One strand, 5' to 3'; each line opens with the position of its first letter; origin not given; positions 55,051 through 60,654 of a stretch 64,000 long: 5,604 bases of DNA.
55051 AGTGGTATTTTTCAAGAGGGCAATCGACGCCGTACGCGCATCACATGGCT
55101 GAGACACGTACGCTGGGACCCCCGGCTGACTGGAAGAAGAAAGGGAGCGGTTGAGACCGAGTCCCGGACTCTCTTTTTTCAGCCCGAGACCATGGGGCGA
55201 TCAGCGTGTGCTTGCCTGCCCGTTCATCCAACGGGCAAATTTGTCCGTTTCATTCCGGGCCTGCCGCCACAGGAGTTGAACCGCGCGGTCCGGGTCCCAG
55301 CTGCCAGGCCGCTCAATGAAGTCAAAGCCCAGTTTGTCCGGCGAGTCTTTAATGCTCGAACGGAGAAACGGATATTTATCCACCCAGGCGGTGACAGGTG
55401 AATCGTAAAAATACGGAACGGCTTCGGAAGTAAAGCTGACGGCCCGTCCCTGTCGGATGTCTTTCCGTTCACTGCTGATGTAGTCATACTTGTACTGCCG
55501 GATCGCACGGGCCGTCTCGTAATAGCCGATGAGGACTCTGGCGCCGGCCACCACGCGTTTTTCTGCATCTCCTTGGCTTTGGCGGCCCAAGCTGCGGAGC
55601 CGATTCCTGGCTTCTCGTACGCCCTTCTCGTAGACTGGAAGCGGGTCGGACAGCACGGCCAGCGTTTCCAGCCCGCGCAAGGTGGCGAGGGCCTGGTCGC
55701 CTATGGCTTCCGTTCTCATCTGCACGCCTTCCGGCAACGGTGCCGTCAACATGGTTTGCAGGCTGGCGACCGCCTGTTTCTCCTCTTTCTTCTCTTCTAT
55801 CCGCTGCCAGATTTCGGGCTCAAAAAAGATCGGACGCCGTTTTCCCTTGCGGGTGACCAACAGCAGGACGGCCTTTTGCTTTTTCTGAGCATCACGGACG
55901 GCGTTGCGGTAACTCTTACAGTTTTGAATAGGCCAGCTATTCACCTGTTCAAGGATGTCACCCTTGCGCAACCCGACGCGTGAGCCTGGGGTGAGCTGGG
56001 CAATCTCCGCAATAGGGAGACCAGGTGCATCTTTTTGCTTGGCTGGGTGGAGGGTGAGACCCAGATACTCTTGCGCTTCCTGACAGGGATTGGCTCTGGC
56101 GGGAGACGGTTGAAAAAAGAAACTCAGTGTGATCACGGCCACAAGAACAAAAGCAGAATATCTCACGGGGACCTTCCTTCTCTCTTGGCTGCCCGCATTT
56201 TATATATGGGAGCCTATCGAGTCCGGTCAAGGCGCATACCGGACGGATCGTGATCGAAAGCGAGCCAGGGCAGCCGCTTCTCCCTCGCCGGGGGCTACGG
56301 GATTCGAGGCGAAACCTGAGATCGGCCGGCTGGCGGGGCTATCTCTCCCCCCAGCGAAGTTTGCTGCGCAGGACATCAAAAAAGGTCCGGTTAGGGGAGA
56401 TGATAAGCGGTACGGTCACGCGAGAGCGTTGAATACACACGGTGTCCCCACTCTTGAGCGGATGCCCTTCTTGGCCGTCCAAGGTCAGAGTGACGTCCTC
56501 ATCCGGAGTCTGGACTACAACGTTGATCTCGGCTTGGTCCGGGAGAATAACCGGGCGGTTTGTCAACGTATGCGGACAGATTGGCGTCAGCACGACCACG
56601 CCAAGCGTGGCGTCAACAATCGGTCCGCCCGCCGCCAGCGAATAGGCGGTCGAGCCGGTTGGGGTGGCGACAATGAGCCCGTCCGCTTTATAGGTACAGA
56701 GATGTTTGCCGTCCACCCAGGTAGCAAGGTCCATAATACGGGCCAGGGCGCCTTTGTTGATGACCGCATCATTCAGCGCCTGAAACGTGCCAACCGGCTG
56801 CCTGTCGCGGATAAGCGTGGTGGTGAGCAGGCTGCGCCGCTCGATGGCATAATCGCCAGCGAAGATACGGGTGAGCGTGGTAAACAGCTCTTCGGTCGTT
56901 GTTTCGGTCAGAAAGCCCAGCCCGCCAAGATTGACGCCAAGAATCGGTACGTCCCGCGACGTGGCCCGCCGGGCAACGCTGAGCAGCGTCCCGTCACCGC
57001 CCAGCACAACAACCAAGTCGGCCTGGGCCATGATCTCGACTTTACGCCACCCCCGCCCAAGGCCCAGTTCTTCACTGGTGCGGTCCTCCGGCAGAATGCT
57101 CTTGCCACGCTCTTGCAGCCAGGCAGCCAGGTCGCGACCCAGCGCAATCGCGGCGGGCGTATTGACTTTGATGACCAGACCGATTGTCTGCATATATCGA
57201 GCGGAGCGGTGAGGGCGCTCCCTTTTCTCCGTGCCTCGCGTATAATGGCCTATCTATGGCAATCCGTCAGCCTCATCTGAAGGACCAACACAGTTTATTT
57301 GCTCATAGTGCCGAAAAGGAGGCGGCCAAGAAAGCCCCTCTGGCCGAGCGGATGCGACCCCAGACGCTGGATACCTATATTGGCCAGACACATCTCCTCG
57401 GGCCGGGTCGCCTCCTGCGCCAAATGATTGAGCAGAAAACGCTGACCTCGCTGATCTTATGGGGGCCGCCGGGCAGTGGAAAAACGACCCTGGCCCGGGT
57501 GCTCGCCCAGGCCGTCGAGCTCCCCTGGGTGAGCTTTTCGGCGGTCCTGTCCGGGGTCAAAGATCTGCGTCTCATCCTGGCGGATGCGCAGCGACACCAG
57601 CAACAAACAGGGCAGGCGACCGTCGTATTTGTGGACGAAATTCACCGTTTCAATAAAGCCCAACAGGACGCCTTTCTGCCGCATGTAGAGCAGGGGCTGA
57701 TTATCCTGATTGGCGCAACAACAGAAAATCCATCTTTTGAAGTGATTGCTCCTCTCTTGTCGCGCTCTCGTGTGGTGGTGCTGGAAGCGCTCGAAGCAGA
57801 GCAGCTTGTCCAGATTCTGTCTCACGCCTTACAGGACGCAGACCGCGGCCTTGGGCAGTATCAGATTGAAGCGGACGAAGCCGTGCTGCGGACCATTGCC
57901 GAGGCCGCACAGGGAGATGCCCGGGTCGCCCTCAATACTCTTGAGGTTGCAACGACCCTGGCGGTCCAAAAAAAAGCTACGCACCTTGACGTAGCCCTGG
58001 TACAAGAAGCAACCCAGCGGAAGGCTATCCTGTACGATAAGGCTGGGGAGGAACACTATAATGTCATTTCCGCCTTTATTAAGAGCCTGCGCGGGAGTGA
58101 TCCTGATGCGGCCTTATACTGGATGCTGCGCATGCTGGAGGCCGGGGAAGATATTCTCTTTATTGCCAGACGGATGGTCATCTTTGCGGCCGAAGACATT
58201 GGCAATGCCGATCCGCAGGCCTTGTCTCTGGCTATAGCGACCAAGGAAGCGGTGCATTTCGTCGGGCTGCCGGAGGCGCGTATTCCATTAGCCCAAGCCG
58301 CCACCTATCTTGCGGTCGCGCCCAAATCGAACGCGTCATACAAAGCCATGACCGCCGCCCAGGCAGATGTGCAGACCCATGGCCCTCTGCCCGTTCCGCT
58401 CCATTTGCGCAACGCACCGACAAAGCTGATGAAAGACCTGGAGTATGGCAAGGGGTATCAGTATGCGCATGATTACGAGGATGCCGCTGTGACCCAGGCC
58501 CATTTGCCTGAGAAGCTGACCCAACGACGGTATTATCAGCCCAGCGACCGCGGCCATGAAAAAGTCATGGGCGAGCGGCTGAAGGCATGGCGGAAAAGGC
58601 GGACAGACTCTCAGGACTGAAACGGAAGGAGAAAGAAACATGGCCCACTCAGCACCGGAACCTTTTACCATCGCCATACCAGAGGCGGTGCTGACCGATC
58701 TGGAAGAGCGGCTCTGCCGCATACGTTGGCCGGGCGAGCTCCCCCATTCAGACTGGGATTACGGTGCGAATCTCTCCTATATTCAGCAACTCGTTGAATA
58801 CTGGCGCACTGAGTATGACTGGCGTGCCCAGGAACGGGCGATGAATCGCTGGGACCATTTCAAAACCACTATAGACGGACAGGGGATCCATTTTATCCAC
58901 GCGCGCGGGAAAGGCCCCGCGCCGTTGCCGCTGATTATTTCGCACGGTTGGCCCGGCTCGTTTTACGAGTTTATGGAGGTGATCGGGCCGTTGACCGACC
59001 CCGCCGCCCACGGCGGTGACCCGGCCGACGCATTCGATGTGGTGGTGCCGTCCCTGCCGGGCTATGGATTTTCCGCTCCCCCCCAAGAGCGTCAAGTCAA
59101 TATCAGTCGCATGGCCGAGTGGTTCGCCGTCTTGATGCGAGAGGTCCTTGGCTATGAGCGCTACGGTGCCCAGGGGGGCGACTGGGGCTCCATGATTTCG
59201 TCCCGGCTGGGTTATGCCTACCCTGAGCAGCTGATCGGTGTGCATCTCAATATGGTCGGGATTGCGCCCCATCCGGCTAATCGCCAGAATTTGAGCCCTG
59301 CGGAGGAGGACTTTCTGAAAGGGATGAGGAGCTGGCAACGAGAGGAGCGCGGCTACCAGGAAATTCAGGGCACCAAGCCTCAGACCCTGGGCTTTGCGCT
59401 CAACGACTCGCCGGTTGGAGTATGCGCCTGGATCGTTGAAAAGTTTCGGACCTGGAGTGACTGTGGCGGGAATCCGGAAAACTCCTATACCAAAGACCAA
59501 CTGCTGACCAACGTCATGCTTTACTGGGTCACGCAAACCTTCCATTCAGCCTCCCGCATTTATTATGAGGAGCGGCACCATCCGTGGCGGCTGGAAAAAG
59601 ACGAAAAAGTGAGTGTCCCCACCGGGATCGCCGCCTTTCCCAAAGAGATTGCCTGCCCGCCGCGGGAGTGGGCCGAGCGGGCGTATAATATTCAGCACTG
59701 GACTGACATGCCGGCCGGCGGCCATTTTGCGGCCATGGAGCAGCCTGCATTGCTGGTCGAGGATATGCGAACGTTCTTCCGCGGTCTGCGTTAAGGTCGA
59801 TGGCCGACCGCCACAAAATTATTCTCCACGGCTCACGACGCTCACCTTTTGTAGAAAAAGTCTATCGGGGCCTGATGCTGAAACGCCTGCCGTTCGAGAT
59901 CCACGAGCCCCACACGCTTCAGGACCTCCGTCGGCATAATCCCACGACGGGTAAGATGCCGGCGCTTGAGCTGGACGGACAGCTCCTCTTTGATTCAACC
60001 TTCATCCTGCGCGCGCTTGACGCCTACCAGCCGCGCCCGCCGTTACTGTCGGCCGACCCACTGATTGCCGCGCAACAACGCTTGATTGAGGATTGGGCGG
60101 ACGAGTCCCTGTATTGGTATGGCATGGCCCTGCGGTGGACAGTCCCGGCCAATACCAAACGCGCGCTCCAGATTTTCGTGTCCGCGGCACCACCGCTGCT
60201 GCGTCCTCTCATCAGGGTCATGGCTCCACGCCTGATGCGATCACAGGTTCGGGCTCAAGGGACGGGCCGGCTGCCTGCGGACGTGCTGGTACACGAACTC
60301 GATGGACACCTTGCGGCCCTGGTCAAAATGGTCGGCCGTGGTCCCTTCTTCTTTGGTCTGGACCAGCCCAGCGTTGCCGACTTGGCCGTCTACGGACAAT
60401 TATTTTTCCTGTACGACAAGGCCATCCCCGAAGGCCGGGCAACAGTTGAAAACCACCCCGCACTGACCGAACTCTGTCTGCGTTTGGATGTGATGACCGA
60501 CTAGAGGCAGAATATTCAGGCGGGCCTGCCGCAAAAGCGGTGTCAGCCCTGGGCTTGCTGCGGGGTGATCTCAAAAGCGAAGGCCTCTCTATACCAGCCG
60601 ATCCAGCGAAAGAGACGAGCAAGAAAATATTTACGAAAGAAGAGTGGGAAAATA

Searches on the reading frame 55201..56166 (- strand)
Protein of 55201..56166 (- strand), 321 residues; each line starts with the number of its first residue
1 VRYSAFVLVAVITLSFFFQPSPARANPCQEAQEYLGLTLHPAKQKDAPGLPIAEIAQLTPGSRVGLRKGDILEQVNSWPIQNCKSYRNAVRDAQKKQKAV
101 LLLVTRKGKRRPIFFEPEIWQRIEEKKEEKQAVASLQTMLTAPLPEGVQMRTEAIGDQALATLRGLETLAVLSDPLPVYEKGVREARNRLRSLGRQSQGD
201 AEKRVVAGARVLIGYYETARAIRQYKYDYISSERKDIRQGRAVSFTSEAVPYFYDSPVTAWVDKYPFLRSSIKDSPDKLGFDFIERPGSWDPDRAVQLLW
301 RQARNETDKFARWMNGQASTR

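Call 40: search_protein_families(library=pfam, proteins=[window:55201-56166:-], max_evalue=0.00001)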
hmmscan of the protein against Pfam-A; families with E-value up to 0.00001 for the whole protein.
window:55201-56166:- (321 aa): 1 family
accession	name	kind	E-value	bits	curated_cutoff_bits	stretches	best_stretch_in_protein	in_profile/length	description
PF13180.12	PDZ_2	-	4.7e-06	27.2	27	1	35-111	3-74/80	PDZ domain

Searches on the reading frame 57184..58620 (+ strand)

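Call 40: search_protein_families(library=pfam, proteins=[window:57184-58620:+], max_evalue=0.00001)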
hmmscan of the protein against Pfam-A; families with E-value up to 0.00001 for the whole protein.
window:57184-58620:+ (478 aa): 5 families
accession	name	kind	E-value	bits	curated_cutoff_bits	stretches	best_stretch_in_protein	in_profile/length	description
PF12002.13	MgsA_C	-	3.3e-72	242.3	27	1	304-469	1-166/167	MgsA AAA+ ATPase C terminal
PF16193.11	AAA_assoc_2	-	9.1e-27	93.6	34.3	1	225-303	2-81/81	AAA C-terminal domain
PF00004.35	AAA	-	1.8e-14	54.8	21.2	1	90-197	1-123/131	ATPase family associated with various cellular activities (AAA)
PF05496.18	RuvB_N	-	1.4e-13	51.4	27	1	57-179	1-120/159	Holliday junction DNA helicase RuvB P-loop domain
PF07728.20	AAA_5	-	1.5e-06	28.7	22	0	90-179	2-101/139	AAA domain (dynein-related subfamily)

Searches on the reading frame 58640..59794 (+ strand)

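Call 40: search_protein_families(library=pfam, proteins=[window:58640-59794:+], max_evalue=0.00001)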
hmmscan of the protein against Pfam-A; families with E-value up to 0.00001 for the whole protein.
window:58640-59794:+ (384 aa): 2 families
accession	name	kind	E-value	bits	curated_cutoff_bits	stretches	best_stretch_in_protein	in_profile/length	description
PF06441.18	EHN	-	8e-38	129.4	22.8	1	7-111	2-107/107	Epoxide hydrolase N terminus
PF00561.26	Abhydrolase_1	-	1.4e-15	58.1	25.8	1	97-231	2-126/245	alpha/beta hydrolase fold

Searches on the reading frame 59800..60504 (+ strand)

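Call 40: search_protein_families(library=pfam, proteins=[window:59800-60504:+], max_evalue=0.00001)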
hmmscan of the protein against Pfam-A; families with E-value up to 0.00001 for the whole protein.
window:59800-60504:+ (234 aa): 5 families
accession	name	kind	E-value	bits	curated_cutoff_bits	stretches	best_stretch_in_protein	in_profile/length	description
PF13417.12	GST_N_3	-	2.1e-10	41.2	22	1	9-80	1-74/75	Glutathione S-transferase, N-terminal domain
PF13409.12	GST_N_2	-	1.1e-09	39.2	25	1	15-74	2-68/70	Glutathione S-transferase, N-terminal domain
PF17171.9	GST_C_6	-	8.4e-09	35.5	28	1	171-228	5-63/64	Glutathione S-transferase, C-terminal domain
PF17172.10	GST_N_4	-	2.4e-07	31.8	30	1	16-118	1-99/99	Glutathione S-transferase N-terminal domain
PF13410.11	GST_C_2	-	4.1e-06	27.2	24.9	1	166-223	10-64/69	Glutathione S-transferase, C-terminal domain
